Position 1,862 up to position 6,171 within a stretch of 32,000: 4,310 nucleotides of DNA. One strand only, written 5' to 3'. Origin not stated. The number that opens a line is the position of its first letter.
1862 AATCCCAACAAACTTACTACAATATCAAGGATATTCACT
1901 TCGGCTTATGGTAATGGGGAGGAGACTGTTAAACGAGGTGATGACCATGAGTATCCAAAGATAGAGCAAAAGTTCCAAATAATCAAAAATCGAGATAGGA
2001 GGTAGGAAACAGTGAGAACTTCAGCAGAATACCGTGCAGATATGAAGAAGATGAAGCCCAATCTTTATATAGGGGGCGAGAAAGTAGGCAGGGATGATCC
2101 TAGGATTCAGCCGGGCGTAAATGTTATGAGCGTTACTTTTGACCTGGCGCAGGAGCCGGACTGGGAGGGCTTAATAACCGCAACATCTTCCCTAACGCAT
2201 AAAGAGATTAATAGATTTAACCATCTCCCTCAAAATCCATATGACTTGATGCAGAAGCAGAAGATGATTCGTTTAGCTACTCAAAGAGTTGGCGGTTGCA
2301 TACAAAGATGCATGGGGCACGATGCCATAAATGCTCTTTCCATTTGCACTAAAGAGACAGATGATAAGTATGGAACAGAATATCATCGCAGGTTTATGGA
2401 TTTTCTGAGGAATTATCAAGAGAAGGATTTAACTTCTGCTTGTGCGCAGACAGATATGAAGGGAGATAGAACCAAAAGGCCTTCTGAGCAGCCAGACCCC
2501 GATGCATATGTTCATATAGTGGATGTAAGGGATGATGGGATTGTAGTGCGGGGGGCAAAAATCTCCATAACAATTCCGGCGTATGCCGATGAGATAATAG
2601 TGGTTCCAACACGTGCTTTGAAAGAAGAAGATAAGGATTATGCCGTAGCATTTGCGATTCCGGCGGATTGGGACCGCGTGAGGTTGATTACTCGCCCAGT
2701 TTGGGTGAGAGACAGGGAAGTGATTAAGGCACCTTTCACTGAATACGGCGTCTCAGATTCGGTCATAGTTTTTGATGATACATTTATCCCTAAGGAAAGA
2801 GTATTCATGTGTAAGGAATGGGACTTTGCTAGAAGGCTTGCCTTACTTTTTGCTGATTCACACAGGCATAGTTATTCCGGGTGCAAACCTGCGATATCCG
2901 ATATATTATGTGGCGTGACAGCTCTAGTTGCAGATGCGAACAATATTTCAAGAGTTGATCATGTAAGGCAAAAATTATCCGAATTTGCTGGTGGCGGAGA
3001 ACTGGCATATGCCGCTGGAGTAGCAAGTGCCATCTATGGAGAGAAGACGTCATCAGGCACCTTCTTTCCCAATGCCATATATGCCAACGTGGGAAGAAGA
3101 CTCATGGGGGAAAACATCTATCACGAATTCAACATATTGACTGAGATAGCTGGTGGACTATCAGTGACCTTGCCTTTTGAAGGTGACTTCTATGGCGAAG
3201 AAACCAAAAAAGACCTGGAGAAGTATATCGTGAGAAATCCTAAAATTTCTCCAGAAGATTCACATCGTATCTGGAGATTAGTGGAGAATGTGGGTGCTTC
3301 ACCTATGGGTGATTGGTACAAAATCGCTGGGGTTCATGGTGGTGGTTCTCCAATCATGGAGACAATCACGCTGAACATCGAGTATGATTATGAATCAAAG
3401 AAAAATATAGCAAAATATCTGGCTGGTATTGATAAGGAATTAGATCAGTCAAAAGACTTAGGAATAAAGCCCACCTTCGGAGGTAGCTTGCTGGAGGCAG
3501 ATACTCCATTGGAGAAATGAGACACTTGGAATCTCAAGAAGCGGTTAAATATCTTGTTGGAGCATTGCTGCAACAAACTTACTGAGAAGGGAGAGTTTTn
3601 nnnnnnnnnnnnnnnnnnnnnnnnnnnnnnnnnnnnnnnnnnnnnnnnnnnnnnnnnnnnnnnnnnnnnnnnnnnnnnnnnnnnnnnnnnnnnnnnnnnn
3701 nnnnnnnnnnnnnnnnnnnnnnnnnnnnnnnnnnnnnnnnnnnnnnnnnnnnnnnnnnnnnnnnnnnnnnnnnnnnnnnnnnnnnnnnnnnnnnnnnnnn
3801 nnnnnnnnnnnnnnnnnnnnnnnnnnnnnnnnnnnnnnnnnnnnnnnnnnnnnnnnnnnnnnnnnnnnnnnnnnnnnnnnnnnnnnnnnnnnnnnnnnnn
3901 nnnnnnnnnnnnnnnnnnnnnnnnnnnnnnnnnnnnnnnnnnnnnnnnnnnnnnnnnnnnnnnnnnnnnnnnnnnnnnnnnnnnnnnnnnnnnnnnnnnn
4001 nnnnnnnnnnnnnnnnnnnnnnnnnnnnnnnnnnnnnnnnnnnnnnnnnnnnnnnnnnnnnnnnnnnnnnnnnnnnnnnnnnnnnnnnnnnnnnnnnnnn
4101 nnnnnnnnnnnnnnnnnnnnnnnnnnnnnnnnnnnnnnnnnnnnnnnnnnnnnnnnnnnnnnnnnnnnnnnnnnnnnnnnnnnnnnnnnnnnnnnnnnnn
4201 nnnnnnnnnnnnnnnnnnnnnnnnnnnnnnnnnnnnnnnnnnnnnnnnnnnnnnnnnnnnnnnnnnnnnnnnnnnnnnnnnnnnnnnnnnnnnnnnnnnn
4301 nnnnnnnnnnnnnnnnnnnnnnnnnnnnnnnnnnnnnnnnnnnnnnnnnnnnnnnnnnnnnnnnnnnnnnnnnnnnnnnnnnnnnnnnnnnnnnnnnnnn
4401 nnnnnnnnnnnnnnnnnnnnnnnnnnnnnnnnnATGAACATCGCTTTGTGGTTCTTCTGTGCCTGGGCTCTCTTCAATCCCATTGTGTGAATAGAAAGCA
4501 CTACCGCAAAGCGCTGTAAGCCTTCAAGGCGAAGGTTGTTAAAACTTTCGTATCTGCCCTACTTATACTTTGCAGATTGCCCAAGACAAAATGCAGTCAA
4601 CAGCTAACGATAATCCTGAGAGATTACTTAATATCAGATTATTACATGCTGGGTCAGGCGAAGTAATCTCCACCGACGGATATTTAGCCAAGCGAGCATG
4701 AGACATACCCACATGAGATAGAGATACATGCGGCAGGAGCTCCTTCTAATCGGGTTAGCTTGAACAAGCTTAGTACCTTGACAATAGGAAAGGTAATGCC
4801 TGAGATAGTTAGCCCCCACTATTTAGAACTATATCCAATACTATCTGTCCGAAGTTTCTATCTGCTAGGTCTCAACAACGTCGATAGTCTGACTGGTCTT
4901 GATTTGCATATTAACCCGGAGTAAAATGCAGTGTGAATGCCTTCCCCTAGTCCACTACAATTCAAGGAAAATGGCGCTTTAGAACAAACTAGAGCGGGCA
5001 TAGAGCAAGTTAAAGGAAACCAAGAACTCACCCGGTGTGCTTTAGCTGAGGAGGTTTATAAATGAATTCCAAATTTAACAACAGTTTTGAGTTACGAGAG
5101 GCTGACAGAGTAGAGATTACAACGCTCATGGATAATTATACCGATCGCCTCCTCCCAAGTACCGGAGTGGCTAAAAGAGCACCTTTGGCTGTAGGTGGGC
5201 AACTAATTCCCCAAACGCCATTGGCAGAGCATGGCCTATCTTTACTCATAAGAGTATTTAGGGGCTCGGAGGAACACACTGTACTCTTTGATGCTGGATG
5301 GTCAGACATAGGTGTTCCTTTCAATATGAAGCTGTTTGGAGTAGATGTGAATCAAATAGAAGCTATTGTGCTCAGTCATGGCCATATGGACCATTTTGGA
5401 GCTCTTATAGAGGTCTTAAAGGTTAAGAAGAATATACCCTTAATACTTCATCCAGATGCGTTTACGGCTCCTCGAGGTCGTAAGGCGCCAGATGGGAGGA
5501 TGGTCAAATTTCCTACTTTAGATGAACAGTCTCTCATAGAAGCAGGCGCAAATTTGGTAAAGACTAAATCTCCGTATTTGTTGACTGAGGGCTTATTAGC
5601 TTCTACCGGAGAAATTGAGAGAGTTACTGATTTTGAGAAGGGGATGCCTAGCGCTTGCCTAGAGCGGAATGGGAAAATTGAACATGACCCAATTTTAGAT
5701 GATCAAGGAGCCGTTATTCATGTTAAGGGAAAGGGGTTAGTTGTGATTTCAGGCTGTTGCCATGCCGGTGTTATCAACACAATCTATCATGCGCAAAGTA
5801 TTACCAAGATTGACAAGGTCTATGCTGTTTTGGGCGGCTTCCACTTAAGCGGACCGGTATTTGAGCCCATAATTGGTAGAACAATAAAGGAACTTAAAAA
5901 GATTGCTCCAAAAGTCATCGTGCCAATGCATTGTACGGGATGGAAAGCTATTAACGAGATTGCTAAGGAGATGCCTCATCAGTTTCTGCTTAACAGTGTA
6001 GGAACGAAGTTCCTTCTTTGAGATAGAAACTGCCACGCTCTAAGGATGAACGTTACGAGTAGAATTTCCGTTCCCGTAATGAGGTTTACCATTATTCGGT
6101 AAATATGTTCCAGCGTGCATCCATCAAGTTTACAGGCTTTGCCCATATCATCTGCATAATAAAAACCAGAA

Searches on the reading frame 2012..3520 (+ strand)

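Call 34: search_protein_families(library=pfam, proteins=[window:2012-3520:+], max_evalue=0.001)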
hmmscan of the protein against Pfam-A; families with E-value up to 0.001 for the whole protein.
window:2012-3520:+ (502 aa): 2 families
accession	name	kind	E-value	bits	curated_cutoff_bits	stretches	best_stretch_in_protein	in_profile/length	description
PF11794.13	HpaB_N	-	8.6e-85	285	35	1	3-266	1-270/270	4-hydroxyphenylacetate 3-hydroxylase N terminal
PF03241.18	HpaB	-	1.4e-52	178.2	25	1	274-472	2-202/202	4-hydroxyphenylacetate 3-hydroxylase C terminal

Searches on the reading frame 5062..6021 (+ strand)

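Call 34: search_protein_families(library=pfam, proteins=[window:5062-6021:+], max_evalue=0.001)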
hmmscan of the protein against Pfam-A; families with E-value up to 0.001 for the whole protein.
window:5062-6021:+ (319 aa): 2 families
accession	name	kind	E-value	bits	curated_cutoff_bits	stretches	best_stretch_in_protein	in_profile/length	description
PF00753.33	Lactamase_B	-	4.2e-12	46.8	22.7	1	59-166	7-100/196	Metallo-beta-lactamase superfamily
PF12706.13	Lactamase_B_2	-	6.1e-07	29.7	27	1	72-132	1-65/200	Beta-lactamase superfamily domain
